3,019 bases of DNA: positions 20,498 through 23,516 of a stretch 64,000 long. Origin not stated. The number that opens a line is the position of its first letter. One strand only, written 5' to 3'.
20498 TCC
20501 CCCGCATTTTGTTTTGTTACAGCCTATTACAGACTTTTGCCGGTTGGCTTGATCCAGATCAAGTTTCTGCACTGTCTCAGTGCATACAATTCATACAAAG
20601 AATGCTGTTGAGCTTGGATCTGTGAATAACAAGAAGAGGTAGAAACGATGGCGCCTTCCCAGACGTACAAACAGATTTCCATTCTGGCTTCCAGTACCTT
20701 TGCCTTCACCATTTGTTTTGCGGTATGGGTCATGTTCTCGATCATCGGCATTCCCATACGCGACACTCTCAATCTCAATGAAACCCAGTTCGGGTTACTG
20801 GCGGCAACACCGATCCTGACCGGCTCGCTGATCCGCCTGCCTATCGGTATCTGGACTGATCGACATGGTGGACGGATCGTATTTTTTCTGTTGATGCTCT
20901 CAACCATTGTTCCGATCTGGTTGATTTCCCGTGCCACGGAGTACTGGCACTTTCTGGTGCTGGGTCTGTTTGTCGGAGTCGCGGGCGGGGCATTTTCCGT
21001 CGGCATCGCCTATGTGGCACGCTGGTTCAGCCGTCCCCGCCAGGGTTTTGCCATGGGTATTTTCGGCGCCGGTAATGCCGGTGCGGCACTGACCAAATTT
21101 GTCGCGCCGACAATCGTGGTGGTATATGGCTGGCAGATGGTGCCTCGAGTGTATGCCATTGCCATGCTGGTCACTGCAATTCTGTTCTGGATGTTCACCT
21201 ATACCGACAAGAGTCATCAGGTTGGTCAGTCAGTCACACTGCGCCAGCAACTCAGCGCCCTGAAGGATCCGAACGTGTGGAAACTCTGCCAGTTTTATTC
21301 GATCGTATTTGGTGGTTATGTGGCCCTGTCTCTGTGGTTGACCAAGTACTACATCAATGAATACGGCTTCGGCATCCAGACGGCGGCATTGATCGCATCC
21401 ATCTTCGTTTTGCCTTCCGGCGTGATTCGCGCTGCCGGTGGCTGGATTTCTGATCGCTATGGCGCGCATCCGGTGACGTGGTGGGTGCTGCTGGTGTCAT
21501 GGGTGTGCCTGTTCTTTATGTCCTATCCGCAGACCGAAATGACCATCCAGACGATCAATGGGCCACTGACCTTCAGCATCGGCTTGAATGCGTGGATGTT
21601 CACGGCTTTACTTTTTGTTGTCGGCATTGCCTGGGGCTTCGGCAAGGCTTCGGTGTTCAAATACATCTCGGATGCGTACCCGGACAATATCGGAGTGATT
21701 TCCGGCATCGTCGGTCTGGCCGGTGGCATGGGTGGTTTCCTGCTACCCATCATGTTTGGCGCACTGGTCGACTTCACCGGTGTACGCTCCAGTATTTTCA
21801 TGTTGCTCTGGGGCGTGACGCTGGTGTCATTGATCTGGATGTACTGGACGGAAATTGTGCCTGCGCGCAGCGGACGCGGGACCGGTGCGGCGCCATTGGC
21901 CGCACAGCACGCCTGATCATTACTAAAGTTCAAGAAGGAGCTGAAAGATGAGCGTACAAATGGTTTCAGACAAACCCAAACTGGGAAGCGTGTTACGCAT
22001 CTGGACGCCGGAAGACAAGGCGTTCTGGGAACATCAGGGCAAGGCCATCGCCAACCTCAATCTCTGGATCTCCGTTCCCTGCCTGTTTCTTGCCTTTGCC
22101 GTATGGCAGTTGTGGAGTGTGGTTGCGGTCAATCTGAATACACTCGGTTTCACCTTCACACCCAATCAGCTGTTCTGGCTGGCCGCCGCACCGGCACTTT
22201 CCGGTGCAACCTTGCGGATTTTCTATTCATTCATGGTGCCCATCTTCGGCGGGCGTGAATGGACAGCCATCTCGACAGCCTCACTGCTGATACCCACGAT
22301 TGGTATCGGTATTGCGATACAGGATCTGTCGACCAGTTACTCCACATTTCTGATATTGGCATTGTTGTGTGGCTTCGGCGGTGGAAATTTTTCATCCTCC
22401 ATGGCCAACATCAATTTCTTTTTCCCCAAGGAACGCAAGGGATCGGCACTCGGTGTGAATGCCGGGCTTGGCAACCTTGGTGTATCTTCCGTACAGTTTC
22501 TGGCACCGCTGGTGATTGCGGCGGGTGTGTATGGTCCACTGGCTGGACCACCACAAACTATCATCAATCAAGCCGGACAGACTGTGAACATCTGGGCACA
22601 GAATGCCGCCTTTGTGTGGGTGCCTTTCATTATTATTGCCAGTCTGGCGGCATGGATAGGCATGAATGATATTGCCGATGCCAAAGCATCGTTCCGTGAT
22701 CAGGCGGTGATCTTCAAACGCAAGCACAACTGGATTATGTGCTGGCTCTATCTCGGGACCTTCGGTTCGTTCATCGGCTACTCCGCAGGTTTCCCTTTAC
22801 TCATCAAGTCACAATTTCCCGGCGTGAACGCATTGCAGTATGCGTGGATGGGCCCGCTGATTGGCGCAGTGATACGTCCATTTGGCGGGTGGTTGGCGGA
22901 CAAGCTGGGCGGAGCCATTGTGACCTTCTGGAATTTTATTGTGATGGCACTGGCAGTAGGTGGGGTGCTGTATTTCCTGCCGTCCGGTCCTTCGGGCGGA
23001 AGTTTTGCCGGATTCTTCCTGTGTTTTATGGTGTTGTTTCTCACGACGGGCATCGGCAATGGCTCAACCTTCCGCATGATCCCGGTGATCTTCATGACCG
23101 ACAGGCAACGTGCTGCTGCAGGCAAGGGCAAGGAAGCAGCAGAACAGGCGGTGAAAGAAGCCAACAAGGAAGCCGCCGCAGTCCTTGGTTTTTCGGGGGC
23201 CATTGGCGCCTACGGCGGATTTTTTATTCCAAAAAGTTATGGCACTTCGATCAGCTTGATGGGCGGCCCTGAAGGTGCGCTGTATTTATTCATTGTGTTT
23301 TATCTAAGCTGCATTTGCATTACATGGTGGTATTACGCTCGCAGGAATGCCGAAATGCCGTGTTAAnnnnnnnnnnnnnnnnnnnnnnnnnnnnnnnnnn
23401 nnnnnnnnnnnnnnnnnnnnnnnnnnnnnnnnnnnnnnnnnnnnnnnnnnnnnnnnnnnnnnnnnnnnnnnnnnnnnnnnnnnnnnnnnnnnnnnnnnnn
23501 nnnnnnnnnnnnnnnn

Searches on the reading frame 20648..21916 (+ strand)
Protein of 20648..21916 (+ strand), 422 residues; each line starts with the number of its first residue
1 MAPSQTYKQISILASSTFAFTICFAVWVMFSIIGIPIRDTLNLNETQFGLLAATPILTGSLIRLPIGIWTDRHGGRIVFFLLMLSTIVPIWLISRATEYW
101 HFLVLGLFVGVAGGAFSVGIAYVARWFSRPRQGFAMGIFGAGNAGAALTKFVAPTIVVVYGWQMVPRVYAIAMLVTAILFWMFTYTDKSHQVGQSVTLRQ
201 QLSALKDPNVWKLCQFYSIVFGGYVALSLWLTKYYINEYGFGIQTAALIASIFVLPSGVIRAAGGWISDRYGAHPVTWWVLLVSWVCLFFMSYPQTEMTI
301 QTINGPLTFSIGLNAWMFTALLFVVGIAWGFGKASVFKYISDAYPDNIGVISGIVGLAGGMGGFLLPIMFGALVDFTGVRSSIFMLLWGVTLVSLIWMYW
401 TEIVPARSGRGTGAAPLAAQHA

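Call 33: search_protein_families(library=pfam, proteins=[window:20648-21916:+], max_evalue=0.0001)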
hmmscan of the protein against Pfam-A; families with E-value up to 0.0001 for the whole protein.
window:20648-21916:+ (422 aa): 1 family
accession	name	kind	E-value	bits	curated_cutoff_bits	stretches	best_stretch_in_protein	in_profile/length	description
PF07690.21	MFS_1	-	8.4e-42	143.7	33.4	2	19-294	5-288/347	Major Facilitator Superfamily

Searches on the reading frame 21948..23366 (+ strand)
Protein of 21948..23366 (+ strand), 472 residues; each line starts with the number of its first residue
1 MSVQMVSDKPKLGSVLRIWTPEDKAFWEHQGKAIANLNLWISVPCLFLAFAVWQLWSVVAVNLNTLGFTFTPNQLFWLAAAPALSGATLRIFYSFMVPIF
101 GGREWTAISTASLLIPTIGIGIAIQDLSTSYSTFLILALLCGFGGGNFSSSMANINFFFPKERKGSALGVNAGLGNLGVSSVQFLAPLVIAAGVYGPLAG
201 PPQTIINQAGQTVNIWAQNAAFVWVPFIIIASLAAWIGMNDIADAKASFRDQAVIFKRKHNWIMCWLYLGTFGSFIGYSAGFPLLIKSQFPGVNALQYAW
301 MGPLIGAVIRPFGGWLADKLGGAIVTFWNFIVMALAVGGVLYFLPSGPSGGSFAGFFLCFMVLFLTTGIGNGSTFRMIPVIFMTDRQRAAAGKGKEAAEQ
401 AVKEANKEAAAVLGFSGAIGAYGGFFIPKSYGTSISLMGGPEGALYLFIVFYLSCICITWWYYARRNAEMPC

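Call 33: search_protein_families(library=pfam, proteins=[window:21948-23366:+], max_evalue=0.0001)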
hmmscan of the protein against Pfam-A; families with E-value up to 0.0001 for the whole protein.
window:21948-23366:+ (472 aa): 1 family
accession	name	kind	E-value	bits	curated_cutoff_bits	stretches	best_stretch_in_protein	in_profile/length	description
PF07690.21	MFS_1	-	2.5e-16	60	33.4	1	46-377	5-322/347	Major Facilitator Superfamily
